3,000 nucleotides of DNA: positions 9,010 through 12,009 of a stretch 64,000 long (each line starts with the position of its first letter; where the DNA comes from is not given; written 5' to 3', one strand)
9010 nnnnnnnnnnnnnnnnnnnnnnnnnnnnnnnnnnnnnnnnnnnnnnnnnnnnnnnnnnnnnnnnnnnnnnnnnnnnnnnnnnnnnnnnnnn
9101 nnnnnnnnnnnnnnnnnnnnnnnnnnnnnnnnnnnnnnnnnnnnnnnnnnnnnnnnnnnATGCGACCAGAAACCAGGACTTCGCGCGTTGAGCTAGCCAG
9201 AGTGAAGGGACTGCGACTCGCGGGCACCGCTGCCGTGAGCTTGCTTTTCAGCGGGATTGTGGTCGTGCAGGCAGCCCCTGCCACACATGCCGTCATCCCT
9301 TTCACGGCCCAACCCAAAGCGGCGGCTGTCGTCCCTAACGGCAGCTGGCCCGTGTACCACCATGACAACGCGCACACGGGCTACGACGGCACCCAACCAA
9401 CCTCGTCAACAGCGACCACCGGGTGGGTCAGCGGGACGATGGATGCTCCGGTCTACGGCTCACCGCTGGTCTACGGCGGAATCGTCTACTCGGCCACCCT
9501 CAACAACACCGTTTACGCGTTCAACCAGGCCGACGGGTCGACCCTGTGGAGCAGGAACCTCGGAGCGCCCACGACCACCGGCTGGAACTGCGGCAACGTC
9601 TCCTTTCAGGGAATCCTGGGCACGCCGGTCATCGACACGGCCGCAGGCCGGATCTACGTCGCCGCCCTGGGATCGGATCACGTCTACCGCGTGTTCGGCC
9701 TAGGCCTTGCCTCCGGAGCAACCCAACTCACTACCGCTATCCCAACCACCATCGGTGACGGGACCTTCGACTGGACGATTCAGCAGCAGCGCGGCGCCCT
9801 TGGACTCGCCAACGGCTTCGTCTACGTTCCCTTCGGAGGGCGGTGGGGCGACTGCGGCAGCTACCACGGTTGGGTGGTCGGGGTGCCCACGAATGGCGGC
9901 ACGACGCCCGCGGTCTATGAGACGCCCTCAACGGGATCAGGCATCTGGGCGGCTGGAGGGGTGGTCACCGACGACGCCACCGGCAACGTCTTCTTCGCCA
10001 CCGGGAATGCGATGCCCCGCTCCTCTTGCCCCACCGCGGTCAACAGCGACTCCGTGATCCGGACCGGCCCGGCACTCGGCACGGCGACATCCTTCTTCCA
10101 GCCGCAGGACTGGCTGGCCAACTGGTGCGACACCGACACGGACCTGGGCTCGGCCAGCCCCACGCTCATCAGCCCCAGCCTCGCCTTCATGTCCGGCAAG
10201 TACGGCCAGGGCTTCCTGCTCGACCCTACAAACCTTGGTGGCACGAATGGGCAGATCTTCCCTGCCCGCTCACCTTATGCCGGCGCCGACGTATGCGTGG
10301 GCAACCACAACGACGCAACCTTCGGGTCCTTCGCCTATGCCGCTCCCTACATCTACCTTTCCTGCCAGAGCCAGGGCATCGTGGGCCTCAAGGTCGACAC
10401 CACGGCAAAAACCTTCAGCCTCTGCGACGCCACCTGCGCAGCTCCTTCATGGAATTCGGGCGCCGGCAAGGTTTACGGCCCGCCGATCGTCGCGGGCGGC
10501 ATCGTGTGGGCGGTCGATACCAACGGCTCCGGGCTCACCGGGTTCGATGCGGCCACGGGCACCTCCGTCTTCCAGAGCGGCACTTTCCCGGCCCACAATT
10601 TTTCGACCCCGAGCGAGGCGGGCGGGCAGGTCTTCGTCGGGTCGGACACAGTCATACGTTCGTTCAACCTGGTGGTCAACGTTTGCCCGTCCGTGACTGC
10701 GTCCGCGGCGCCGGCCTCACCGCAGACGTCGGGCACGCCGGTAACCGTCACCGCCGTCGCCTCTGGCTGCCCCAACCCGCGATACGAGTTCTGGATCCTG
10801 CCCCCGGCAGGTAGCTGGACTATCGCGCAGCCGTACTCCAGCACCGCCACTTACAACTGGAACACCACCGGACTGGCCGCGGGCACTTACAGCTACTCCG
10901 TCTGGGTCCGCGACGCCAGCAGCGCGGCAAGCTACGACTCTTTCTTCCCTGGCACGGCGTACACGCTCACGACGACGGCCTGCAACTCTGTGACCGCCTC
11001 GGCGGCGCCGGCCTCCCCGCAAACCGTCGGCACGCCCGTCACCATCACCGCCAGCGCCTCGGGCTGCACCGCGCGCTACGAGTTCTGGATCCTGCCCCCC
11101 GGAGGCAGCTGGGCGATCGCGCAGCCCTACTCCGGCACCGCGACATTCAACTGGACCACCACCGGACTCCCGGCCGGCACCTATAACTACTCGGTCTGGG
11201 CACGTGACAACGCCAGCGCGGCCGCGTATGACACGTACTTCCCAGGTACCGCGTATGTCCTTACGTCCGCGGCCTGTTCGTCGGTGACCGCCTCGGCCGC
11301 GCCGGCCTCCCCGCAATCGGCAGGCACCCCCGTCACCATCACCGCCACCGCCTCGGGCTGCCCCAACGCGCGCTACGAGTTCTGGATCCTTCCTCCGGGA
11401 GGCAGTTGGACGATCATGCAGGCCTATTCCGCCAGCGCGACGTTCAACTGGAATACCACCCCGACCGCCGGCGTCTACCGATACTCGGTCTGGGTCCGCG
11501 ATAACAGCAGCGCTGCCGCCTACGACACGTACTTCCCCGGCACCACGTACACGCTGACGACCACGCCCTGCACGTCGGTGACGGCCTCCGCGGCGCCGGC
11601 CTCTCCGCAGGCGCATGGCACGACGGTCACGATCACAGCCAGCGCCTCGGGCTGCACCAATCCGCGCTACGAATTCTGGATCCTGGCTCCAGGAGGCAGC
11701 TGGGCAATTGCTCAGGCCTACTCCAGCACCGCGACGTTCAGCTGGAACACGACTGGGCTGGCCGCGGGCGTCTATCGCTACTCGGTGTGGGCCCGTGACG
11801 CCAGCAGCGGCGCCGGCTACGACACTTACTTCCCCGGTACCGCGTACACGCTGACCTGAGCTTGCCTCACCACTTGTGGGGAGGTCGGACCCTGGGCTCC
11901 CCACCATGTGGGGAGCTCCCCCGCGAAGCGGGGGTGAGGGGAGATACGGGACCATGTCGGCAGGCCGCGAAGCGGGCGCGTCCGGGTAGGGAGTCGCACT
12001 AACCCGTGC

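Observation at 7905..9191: Candidate protein O-glycosylation system: a Wzy_C enzyme inside the surface-protein island and a Ser/Ala/Pro-rich motif at the start of every repeat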

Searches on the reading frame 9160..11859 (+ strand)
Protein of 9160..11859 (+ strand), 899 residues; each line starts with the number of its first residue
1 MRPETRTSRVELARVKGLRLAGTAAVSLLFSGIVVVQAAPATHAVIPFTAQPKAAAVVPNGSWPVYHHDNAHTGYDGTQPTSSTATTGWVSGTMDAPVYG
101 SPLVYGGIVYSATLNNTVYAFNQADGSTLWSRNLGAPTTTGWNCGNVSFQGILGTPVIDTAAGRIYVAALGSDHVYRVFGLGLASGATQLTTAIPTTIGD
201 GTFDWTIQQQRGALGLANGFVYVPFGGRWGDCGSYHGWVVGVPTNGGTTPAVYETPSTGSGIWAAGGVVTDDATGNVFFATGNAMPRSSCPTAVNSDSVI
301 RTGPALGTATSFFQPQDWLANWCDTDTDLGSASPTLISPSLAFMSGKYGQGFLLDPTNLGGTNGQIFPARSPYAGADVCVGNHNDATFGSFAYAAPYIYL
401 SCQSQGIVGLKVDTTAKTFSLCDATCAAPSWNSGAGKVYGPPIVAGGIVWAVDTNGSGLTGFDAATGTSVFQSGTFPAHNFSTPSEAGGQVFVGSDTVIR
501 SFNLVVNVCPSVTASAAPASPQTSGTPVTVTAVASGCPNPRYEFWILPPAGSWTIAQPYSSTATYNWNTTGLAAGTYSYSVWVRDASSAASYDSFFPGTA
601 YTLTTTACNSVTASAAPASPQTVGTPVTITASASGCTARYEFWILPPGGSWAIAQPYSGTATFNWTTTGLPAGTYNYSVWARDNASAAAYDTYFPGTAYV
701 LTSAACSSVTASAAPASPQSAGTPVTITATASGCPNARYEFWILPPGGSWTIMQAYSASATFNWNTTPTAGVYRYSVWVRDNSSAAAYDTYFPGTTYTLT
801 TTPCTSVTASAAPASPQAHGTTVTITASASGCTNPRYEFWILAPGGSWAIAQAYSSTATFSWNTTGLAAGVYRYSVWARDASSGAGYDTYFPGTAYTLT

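Call 3: search_protein_families(library=pfam, proteins=[window:9160-11859:+], max_evalue=0.01)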
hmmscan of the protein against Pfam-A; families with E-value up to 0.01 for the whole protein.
window:9160-11859:+ (899 aa): 7 families
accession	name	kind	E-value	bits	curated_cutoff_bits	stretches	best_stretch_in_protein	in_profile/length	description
PF07495.19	Y_Y_Y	-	5e-14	52.4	26.6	0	638-692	8-57/65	Y_Y_Y domain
PF13360.13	PQQ_2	-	9.8e-11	42.2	27.6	1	93-139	60-106/233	Outer membrane protein assembly factor BamB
PF17957.7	Big_7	-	4.6e-09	37.2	24.1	1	615-679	6-70/70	Bacterial Ig domain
PF13570.13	Beta-prop_ACSF4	-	1.6e-06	28.2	133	1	93-138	130-177/329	Beta-alanine-activating enzyme, beta-propeller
PF22352.2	K319L-like_PKD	-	2e-05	24.9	27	0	722-790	11-79/84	K319L-like, PKD domain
PF05409.19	Peptidase_C30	-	3.4e-05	23.8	25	0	815-859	50-94/288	Coronavirus endopeptidase C30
PF22058.2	X25_BaPul_like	-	0.0073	16.8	27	0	554-608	25-72/87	Pullulanase X25 domain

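Call 73: search_protein_families(library=ncbifam, proteins=[window:9160-11859:+], max_evalue=0.001)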
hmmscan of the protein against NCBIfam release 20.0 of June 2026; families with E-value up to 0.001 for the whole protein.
window:9160-11859:+ (899 aa): 3 families
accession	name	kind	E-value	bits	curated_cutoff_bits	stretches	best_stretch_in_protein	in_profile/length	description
NF010681.0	PRK14081.1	equivalog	1.8e-22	79.3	842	3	715-790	298-369/667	triple tyrosine motif-containing protein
TIGR03300.1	assembly_YfgL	equivalog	1.1e-06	27.5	285.2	0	97-135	96-174/377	outer membrane protein assembly factor BamB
NF008351.0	PRK11138.1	equivalog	0.00015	20.4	423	0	94-170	148-222/394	outer membrane protein assembly factor BamB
